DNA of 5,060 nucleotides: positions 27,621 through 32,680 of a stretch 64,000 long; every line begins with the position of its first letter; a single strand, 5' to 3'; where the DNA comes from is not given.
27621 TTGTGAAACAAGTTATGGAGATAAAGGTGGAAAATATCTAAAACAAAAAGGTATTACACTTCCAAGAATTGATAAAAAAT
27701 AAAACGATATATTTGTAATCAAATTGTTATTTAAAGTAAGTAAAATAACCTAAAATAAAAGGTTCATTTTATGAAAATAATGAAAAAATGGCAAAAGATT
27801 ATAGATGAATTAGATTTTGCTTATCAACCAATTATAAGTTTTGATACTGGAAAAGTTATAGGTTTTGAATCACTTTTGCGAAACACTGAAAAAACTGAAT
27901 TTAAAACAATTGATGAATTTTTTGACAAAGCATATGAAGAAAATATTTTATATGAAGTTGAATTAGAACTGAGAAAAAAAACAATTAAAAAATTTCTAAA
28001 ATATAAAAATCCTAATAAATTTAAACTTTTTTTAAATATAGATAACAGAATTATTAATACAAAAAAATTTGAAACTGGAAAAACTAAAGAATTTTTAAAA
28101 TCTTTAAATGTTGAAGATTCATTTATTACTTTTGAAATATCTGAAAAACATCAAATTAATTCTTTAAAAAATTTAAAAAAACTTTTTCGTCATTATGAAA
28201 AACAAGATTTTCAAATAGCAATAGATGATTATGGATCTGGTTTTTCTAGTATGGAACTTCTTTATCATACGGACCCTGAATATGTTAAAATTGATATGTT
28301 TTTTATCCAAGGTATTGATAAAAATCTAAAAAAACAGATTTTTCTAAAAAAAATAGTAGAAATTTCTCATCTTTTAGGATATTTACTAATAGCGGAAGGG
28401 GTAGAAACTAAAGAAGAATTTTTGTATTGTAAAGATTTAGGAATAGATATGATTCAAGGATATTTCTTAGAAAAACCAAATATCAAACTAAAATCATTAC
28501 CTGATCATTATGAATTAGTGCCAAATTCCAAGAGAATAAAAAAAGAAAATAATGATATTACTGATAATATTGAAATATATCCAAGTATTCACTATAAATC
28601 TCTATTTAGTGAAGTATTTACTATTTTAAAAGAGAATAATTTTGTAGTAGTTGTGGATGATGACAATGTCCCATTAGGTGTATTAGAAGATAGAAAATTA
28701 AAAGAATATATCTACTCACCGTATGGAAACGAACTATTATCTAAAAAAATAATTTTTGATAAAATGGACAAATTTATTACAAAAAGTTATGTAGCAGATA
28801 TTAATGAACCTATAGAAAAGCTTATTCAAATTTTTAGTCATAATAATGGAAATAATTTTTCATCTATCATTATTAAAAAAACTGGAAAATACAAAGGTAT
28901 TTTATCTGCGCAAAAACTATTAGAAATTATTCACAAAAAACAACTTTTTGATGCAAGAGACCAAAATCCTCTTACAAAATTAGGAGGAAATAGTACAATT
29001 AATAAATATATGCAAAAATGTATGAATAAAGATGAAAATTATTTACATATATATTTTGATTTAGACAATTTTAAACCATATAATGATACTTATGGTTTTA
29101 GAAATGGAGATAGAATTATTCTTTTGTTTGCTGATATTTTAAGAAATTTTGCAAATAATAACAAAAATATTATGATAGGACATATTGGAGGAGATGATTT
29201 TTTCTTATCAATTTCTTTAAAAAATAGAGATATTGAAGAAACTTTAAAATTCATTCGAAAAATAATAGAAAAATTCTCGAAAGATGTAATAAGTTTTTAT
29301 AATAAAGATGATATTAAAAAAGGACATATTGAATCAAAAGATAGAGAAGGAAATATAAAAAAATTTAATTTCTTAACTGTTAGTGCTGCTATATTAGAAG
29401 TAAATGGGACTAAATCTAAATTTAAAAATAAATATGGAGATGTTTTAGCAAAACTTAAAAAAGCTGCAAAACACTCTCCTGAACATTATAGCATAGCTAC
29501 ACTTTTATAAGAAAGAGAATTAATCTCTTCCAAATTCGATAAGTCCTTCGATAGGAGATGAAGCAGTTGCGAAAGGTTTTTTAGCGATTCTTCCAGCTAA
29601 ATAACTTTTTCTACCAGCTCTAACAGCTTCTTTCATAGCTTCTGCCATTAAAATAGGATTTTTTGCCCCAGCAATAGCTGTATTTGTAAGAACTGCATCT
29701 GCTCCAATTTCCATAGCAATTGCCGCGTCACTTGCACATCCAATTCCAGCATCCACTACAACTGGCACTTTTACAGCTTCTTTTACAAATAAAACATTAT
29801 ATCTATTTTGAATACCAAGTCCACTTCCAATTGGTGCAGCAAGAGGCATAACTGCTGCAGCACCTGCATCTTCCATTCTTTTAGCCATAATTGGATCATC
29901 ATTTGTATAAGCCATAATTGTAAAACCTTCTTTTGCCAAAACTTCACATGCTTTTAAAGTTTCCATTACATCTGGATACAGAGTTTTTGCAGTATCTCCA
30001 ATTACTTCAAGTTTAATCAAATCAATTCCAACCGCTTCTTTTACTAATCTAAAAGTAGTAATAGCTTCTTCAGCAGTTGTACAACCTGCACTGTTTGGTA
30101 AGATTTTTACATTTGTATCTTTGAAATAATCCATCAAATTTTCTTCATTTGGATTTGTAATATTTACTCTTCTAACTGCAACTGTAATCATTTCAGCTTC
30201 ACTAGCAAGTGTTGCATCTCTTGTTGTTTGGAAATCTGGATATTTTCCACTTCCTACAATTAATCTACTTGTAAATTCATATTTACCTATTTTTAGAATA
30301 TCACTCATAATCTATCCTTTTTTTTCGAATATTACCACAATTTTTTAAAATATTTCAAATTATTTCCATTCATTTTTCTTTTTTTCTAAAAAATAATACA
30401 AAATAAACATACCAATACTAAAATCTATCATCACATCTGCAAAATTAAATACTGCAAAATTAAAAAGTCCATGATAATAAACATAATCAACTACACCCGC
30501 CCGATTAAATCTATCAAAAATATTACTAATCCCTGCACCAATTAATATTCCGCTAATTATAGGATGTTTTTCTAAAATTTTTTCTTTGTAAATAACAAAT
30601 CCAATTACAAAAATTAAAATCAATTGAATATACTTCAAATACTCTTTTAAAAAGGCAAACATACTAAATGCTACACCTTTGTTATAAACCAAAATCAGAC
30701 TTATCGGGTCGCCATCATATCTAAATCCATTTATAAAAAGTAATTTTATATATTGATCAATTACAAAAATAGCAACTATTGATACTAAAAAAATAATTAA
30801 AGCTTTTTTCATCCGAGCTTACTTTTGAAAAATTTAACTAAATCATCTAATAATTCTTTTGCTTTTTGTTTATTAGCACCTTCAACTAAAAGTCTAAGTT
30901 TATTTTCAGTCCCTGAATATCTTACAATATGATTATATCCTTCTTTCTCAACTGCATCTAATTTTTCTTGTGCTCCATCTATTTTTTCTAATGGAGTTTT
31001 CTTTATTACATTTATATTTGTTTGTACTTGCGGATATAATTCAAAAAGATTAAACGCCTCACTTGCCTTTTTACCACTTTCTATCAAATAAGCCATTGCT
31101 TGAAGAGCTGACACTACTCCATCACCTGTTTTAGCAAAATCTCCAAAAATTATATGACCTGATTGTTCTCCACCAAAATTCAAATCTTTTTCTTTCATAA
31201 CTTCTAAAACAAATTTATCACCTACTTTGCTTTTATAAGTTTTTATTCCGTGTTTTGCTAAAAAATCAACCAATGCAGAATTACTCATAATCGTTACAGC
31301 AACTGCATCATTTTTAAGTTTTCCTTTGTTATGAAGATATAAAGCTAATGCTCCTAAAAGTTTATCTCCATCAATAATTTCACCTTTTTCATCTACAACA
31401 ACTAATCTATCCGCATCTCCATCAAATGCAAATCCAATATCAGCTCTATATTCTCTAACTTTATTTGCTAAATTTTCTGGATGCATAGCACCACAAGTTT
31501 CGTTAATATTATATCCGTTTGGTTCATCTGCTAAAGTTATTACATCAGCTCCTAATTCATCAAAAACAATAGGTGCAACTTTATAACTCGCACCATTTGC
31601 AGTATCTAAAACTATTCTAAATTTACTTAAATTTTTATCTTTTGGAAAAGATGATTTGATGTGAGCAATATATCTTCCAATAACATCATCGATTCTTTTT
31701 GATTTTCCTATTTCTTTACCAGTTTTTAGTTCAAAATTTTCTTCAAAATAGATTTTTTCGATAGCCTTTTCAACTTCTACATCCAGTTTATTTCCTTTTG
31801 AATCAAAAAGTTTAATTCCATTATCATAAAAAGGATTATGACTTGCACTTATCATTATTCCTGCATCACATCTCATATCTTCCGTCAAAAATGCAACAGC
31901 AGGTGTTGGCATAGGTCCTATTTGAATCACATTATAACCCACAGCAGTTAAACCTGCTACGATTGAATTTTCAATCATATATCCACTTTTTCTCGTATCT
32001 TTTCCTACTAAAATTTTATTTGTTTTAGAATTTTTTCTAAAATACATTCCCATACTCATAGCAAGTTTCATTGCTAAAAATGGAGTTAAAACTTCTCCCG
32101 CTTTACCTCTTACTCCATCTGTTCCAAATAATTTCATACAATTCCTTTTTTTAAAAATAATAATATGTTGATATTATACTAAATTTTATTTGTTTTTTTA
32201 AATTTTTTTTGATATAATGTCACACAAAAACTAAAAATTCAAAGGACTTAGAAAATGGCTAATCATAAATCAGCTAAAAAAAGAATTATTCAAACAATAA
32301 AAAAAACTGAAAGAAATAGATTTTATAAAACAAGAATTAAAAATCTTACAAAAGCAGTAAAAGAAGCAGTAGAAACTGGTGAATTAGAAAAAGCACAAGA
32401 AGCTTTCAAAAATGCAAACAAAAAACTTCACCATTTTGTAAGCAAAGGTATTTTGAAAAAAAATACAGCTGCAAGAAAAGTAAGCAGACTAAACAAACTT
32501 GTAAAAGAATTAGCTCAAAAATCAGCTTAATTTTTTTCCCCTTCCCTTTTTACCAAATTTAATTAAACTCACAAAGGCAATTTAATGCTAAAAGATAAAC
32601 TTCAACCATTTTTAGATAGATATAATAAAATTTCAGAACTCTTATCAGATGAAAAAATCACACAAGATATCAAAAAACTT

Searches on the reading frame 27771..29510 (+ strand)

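Call 31: search_protein_families(library=pfam, proteins=[window:27771-29510:+], max_evalue=0.01)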
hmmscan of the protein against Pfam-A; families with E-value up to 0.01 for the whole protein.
window:27771-29510:+ (579 aa): 3 families
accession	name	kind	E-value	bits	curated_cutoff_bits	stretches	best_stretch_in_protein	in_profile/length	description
PF00563.25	EAL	-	9.2e-45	153.3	31.3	1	12-236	11-236/236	EAL domain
PF00990.26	GGDEF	-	2.8e-12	47.2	23.8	1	408-505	17-113/161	Diguanylate cyclase, GGDEF domain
PF00571.33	CBS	-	3.8e-08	34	24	1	340-388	10-56/57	CBS domain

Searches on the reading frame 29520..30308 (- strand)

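Call 30: search_protein_families(library=pfam, proteins=[window:29520-30308:-], max_evalue=0.01)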
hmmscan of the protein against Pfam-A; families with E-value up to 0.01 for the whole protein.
window:29520-30308:- (262 aa): 2 families
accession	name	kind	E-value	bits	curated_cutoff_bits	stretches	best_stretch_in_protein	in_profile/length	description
PF05690.20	ThiG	-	2.9e-104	348.3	23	1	6-252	1-247/247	Thiazole biosynthesis protein ThiG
PF00977.27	His_biosynth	-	0.00028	20.8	23.6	1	172-227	65-118/228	Histidine biosynthesis protein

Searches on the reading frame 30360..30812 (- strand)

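Call 31: search_protein_families(library=pfam, proteins=[window:30360-30812:-], max_evalue=0.01)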
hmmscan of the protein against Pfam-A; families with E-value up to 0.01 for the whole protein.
window:30360-30812:- (150 aa): 1 family
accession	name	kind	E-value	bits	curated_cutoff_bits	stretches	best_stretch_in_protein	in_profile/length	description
PF01252.23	Peptidase_A8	-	2.3e-20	73.7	25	1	12-141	2-141/142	Signal peptidase (SPase) II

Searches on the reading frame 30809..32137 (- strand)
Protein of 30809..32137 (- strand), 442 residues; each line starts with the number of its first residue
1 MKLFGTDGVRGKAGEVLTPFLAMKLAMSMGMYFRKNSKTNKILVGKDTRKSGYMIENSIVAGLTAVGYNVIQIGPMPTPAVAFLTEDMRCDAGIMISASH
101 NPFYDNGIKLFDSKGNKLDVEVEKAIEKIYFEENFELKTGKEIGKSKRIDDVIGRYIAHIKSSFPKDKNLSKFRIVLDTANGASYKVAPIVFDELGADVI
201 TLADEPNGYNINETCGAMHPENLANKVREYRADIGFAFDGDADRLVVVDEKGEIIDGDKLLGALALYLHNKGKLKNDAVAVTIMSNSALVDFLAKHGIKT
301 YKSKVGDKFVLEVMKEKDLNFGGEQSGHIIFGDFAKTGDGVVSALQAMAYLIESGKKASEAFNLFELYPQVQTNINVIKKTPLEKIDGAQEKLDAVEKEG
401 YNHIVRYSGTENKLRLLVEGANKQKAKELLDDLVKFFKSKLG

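Call 31: search_protein_families(library=pfam, proteins=[window:30809-32137:-], max_evalue=0.01)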
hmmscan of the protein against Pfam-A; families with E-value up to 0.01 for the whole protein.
window:30809-32137:- (442 aa): 4 families
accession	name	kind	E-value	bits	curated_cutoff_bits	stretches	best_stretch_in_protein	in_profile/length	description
PF02878.22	PGM_PMM_I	-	4.6e-48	162.9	22.5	1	2-135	2-136/138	Phosphoglucomutase/phosphomannomutase, alpha/beta/alpha domain I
PF02880.22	PGM_PMM_III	-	3.7e-35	121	20.7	1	256-367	1-114/115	Phosphoglucomutase/phosphomannomutase, alpha/beta/alpha domain III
PF02879.22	PGM_PMM_II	-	5.9e-19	69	29.3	1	155-252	2-103/103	Phosphoglucomutase/phosphomannomutase, alpha/beta/alpha domain II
PF00408.26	PGM_PMM_IV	-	6.6e-08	33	23.1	1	383-434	15-66/68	Phosphoglucomutase/phosphomannomutase, C-terminal domain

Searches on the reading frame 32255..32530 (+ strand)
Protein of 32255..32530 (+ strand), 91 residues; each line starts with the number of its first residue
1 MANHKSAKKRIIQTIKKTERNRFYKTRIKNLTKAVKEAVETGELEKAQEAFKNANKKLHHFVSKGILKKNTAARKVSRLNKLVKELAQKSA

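Call 31: search_protein_families(library=pfam, proteins=[window:32255-32530:+], max_evalue=0.01)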
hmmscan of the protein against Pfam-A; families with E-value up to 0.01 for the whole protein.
window:32255-32530:+ (91 aa): 1 family
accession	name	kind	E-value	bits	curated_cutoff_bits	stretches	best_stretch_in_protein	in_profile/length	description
PF01649.23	Ribosomal_S20p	-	9.8e-28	97.1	29.5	1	2-84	1-83/83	Ribosomal protein S20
